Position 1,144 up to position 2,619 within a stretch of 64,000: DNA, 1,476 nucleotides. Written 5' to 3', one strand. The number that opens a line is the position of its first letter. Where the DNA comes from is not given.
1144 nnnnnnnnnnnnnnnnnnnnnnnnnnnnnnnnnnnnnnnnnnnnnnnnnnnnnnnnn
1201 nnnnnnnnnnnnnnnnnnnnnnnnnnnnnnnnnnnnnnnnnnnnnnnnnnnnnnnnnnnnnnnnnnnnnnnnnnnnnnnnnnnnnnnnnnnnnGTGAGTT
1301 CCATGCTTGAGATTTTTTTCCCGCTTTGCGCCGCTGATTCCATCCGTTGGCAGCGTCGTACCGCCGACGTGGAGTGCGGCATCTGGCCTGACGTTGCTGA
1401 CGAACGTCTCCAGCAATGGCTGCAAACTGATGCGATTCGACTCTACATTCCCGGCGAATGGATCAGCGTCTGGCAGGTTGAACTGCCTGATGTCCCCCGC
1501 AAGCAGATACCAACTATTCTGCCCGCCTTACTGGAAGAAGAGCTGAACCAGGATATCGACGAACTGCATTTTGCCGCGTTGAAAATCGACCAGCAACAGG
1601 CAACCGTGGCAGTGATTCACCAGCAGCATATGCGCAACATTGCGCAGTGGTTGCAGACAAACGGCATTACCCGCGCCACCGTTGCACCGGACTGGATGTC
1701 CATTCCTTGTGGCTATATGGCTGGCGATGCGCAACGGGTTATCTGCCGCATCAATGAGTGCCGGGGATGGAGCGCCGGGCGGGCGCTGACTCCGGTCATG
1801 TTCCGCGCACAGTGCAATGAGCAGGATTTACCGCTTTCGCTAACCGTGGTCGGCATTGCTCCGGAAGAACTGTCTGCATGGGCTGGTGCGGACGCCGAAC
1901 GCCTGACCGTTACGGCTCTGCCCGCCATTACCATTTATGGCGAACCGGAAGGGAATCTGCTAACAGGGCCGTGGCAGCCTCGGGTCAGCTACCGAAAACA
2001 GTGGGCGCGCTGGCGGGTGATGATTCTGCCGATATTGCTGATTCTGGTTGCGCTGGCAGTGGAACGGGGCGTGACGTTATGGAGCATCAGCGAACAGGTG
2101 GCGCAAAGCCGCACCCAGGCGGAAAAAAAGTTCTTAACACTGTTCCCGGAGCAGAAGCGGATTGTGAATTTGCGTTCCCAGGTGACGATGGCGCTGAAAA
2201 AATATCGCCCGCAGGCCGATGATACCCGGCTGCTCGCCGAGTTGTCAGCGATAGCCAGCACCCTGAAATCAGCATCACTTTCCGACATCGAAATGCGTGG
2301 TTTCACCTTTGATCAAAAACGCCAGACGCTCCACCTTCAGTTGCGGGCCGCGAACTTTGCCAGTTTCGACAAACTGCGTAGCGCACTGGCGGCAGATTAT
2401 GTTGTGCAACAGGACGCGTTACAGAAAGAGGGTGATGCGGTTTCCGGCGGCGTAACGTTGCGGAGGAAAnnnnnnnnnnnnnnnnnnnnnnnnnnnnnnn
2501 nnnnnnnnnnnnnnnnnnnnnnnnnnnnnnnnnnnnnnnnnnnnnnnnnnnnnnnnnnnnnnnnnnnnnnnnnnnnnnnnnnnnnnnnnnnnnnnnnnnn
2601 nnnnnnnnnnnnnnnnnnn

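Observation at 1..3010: Apparently intact gspJ-K-L-M adjacent to pheV where K-12 keeps only remnants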

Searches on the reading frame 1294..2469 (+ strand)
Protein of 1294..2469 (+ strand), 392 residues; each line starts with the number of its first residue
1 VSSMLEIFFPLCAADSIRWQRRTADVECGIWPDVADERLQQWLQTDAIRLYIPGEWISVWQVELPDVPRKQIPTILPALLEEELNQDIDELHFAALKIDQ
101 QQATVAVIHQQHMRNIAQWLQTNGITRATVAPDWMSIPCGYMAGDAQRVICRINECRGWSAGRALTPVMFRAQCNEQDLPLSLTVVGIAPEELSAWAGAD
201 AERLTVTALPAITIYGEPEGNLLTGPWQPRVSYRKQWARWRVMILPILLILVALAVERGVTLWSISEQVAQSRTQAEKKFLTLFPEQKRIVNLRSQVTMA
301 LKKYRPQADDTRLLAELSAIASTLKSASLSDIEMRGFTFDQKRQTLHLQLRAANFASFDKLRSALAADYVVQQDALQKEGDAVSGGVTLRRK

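Call 3: search_protein_families(library=ncbifam, proteins=[window:1294-2469:+])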
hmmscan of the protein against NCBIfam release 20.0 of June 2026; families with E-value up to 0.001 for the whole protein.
window:1294-2469:+ (392 aa): 1 family
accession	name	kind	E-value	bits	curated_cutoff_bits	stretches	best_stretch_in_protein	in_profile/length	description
TIGR01709.2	typeII_sec_gspL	equivalog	1.5e-53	182.3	65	1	38-385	42-391/392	type II secretion system protein GspL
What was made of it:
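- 1294..2472 (+): gspL-beta, full length, 392 aa (bitopic inner-membrane platform protein that binds GspE). TIGR01709 GspL 182.3 bits (call 3).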

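Call 4: search_protein_families(library=pfam, proteins=[window:1294-2469:+])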
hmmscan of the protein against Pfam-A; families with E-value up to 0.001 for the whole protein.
window:1294-2469:+ (392 aa): 2 families
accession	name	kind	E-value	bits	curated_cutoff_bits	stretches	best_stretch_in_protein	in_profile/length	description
PF12693.12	GspL_C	-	2.2e-48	164.5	29.6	1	234-391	1-156/158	GspL periplasmic domain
PF05134.19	T2SSL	-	5.4e-20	72.2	25.5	1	37-139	38-140/231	Type II secretion system (T2SS), protein L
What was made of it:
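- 1294..2472 (+): Pfam T2SSL plus GspL_C (call 4).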

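Call 21: search_solved_structures(query=window:1294-2469:+, show_alignments=1)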
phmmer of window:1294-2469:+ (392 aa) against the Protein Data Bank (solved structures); distinct sequences matched with E-value up to 0.001: 6.
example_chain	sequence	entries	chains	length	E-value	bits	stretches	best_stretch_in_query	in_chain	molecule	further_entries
4pht_X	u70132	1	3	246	2e-13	53.3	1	24-230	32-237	Type II secretion system protein L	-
1w97_L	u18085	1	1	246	5.1e-07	32.2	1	48-139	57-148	TYPE II SECRETION SYSTEM PROTEIN L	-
2bh1_A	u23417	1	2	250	5.3e-07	32.1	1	48-139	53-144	GENERAL SECRETION PATHWAY PROTEIN L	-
1yf5_L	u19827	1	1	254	5.4e-07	32.1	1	48-139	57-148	General secretion pathway protein L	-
2w7v_A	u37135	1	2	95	4.2e-06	29.2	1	309-391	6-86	GENERAL SECRETION PATHWAY PROTEIN L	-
5tkw_A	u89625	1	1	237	9.2e-05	24.8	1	49-146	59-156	Type II secretion system protein L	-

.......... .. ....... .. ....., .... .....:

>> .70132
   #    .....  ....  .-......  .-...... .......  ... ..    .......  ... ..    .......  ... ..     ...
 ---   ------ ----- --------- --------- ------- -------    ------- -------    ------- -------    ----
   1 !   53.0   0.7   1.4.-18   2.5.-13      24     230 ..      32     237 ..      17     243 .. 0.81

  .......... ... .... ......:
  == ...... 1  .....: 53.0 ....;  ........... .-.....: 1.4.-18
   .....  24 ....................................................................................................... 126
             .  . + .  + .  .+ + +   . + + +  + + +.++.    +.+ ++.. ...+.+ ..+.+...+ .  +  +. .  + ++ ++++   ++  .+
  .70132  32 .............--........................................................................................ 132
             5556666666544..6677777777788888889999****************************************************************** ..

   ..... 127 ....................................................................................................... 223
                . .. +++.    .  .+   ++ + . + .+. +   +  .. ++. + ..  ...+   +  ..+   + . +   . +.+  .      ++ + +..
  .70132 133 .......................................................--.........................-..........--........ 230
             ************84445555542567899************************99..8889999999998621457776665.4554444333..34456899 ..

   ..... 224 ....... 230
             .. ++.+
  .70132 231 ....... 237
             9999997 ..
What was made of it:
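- On Type II secretion system Gsp proteins (generic): The cytoplasmic domain aligns with PDB 4PHT over residues 24-230 (call 21).
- Closest known: Vibrio cholerae Eps T2SS. Same: Homologous EpsJ/K/L/M. The cytoplasmic domain of GspL matches a 'Type II secretion system protein L' chain, PDB 4PHT, at E = 2e-13; the output does not name its organism (call 21).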

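Call 35: find_encoding_contigs(protein=window:1294-2469:+, flank=10000, max_places=10)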
Protein window:1294-2469:+ (392 aa): 23 contigs read that carry it; 4 places shown.
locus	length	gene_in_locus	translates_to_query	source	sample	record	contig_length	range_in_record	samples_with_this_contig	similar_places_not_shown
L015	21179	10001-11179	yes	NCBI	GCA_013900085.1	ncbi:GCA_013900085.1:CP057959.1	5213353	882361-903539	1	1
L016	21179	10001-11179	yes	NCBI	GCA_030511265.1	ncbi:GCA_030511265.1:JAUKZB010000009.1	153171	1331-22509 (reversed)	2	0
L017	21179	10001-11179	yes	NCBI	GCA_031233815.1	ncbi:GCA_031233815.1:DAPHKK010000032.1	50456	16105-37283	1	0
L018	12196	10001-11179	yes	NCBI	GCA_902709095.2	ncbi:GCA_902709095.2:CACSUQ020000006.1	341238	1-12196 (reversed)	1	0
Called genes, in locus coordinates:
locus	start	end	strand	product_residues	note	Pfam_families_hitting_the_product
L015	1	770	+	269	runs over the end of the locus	PF06750:A24_N_bact, PF01478:Peptidase_A24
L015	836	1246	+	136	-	PF16549:T2SSS_2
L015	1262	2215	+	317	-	PF11356:T2SSC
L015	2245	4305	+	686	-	PF21305:type_II_gspD_N0, PF03958:Secretin_N, PF00263:Secretin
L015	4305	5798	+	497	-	PF22341:GSPE_N1E, PF00437:T2SSE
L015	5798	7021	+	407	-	PF28597:T2SSF_N, PF00482:T2SSF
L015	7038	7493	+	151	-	PF07963:N_methyl, PF08334:T2SSG, PF22434:PilW_C (weak)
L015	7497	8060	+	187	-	PF07963:N_methyl (weak), PF12019:GspH (weak)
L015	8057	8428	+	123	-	PF07963:N_methyl, PF02501:T2SSI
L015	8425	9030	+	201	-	PF07963:N_methyl, PF11612:T2SSJ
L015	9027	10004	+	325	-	PF14341:PilX_N (faint), PF21687:T2SSK_1st, PF03934:T2SSK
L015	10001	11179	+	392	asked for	PF05134:T2SSL, PF12693:GspL_C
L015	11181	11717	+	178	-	PF04612:T2SSM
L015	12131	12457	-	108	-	PF05016:ParE_toxin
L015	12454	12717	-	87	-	PF03693:ParD_antitoxin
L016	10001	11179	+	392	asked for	PF05134:T2SSL, PF12693:GspL_C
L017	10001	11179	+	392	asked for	PF05134:T2SSL, PF12693:GspL_C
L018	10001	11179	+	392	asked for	PF05134:T2SSL, PF12693:GspL_C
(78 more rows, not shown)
